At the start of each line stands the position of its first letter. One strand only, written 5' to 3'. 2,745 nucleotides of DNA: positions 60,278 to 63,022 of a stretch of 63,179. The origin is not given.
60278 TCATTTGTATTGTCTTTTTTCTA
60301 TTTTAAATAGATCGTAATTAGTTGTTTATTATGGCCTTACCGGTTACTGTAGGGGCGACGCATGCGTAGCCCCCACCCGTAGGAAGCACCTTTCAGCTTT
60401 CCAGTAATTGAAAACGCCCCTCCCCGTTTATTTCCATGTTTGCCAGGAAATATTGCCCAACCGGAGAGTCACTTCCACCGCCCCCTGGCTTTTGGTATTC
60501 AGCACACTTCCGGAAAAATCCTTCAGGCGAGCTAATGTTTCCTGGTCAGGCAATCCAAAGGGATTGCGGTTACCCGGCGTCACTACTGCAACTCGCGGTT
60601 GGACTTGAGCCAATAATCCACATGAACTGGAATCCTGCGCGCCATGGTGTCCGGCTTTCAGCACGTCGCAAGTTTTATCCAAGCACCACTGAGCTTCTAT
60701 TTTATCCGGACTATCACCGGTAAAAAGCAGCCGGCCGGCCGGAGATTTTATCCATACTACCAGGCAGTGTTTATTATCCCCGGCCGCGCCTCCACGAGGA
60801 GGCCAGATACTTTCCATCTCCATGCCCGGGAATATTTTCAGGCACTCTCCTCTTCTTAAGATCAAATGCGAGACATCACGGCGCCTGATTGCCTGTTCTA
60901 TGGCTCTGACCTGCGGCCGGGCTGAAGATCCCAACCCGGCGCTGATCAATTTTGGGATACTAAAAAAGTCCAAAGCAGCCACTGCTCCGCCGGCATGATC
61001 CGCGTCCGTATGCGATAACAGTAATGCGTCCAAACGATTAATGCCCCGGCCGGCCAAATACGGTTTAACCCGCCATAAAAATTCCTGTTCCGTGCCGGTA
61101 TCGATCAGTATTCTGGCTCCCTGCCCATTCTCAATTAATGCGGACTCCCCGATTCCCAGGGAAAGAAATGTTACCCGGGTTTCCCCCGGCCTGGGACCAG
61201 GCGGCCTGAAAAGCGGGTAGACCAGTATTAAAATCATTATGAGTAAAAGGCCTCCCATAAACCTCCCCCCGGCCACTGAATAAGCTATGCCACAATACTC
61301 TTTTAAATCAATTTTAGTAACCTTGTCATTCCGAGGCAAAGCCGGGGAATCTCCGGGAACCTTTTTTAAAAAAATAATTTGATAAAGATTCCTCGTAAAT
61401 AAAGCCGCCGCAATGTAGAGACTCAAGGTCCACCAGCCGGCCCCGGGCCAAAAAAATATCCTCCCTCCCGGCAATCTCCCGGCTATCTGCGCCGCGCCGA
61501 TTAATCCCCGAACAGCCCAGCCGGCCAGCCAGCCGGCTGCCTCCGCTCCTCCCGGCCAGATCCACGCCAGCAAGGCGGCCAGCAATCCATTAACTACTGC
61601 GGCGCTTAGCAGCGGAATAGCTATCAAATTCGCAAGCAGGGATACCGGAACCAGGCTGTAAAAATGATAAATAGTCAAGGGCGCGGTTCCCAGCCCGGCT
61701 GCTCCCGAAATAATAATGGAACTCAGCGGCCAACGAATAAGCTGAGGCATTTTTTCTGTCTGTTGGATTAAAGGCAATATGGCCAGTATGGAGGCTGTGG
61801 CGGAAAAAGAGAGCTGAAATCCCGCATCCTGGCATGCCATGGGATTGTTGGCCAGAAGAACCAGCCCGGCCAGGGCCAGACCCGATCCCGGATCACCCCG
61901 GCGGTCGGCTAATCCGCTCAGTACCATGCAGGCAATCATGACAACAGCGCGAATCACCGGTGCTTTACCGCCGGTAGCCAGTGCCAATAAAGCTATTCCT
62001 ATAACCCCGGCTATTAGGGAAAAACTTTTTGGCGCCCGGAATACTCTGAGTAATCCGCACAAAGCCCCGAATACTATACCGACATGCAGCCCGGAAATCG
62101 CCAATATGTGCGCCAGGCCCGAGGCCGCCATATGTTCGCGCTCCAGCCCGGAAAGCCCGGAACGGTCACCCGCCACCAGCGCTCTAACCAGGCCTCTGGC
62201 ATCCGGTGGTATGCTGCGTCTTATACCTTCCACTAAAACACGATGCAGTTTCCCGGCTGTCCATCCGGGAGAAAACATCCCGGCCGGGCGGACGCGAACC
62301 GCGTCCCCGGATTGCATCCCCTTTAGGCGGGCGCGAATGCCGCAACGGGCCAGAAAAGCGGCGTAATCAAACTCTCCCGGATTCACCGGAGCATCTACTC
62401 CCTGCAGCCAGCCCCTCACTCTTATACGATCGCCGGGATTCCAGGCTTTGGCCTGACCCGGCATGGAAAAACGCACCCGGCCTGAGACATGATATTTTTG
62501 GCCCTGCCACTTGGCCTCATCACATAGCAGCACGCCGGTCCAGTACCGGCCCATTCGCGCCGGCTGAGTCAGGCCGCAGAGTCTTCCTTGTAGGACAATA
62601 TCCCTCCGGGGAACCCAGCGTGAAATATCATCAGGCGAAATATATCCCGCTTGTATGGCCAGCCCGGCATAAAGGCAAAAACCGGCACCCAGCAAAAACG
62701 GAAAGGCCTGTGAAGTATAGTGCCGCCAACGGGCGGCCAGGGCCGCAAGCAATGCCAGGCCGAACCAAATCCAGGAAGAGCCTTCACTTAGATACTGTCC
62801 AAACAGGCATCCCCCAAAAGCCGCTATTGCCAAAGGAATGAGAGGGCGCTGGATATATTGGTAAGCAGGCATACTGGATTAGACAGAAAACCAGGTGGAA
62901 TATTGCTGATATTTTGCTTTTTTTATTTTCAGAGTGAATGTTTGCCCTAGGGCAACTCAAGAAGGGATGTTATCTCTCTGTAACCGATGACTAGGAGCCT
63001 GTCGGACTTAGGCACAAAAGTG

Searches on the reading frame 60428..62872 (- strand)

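Call 23: search_protein_families(library=pfam, proteins=[window:60428-62872:-], max_evalue=0.00001)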
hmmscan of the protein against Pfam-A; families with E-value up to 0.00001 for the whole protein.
window:60428-62872:- (814 aa): 4 families
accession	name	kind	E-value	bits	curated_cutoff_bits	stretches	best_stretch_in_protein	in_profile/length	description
PF03772.21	Competence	-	5.7e-58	196.8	23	1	232-492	1-262/270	Competence protein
PF13567.11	DUF4131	-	8.4e-25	87.8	31.6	1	32-188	5-162/165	Domain of unknown function (DUF4131)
PF00753.33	Lactamase_B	-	2.6e-13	50.8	22.7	1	575-764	6-192/196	Metallo-beta-lactamase superfamily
PF12706.13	Lactamase_B_2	-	9e-06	25.9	27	0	587-721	2-143/200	Beta-lactamase superfamily domain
